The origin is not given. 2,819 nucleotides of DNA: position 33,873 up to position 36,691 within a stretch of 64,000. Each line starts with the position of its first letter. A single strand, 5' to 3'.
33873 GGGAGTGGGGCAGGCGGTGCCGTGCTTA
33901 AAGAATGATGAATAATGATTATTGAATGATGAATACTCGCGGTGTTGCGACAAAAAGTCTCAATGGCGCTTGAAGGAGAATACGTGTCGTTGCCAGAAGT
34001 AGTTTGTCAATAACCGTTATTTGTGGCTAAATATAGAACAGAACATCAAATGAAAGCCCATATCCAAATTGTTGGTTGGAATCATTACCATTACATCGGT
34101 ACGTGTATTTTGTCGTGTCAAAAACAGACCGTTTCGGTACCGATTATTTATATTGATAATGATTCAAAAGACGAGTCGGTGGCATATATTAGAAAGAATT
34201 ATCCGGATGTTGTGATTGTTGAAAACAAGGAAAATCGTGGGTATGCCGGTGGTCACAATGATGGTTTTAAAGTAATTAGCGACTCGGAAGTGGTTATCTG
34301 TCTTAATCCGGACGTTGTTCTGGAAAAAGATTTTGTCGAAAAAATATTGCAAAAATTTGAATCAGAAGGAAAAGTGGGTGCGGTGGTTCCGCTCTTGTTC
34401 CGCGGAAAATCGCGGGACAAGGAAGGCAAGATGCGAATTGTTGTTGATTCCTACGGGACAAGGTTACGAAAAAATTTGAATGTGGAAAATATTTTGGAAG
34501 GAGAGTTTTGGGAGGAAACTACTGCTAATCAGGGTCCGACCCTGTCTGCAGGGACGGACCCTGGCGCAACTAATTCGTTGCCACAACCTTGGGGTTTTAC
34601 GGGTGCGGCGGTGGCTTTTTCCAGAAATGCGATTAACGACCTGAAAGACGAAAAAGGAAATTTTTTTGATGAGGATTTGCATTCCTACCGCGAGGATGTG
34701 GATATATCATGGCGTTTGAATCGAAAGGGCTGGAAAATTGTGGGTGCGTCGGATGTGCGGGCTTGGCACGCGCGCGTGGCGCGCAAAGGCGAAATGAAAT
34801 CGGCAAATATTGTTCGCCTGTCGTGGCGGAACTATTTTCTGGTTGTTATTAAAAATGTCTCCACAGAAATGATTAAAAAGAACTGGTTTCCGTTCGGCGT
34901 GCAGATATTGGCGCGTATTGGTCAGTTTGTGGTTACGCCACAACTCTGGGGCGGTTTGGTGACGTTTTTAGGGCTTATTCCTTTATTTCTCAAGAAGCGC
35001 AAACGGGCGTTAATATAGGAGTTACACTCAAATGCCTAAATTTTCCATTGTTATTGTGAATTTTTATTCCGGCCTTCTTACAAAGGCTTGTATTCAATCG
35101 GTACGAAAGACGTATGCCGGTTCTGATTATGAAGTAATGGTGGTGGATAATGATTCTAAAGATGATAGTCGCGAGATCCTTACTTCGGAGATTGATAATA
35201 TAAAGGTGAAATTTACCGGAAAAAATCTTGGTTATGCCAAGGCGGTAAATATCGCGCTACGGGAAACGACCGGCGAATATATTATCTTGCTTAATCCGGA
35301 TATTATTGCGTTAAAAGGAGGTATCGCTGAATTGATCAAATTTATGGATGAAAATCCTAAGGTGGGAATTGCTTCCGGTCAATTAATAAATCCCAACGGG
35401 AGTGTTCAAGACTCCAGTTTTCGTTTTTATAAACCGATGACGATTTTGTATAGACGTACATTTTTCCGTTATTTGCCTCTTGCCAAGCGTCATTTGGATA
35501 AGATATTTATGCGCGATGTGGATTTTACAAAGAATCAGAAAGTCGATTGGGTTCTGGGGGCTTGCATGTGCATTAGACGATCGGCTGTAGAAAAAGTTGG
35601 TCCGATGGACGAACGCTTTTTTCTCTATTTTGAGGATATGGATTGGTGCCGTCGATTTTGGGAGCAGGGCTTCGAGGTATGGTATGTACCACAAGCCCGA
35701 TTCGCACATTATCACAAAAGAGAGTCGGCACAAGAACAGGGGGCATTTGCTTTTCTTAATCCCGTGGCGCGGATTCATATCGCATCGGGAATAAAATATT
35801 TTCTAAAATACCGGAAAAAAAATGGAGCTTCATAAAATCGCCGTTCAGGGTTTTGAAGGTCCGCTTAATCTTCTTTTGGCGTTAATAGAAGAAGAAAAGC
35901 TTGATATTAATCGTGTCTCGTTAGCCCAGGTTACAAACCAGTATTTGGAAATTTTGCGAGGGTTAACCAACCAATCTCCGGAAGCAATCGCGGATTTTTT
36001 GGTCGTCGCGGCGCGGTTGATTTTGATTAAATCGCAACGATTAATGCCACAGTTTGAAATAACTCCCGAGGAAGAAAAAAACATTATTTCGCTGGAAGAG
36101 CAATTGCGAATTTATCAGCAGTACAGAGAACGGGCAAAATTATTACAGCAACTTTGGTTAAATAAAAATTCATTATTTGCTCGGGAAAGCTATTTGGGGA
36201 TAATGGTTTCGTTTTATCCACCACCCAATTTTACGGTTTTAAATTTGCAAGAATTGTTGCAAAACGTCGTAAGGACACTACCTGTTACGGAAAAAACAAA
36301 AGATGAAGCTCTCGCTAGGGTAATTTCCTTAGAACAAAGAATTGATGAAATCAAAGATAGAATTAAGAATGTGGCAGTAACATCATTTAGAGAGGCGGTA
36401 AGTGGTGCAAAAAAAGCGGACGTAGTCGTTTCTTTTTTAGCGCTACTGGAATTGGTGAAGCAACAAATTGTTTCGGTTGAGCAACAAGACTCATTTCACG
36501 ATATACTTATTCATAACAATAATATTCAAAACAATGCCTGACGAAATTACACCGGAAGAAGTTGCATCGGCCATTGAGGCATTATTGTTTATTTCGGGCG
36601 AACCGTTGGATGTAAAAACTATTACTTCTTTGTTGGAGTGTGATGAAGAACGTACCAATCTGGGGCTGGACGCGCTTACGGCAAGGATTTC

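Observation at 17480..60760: Sharp compositional discontinuities: three GC-rich patches in a low-GC genome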

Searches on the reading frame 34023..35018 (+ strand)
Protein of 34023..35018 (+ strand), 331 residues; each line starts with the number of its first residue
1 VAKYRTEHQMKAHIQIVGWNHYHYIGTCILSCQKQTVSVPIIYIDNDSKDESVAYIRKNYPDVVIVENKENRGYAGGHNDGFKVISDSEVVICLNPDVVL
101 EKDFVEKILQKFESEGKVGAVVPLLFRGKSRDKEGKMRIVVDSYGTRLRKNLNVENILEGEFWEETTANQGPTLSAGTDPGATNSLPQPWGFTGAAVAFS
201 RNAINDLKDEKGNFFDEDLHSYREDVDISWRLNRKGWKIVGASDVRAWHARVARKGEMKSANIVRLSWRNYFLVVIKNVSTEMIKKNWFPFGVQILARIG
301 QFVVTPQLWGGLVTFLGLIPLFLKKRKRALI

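Call 112: search_protein_families(library=pfam, proteins=[window:34023-35018:+], max_evalue=0.00001)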
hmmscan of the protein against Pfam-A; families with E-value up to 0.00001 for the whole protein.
window:34023-35018:+ (331 aa): 3 families
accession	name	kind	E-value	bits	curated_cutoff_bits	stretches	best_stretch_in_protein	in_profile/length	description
PF00535.33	Glycos_transf_2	-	2.4e-17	63.8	23.3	1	19-140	7-131/168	Glycosyl transferase family 2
PF13641.12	Glyco_tranf_2_3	-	6e-08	33.4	27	0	193-251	160-213/230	Glycosyltransferase like family 2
PF13632.12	Glyco_trans_2_3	-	5.1e-07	30.1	27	0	190-246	70-120/198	Glycosyl transferase family group 2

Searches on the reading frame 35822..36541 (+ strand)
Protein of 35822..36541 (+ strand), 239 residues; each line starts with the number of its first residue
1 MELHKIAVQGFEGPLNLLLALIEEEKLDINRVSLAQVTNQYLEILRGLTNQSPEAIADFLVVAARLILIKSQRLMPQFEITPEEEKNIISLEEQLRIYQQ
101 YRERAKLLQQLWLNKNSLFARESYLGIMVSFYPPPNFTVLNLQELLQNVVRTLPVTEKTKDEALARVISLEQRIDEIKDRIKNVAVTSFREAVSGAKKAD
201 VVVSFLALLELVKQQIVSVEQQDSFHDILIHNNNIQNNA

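Call 112: search_protein_families(library=pfam, proteins=[window:35822-36541:+], max_evalue=0.00001)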
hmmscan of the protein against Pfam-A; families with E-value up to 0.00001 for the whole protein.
window:35822-36541:+ (239 aa): 1 family
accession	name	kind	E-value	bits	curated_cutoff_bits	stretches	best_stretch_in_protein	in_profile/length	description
PF02616.19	SMC_ScpA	-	4.8e-23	82.8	24.6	1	21-230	1-229/232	Segregation and condensation protein ScpA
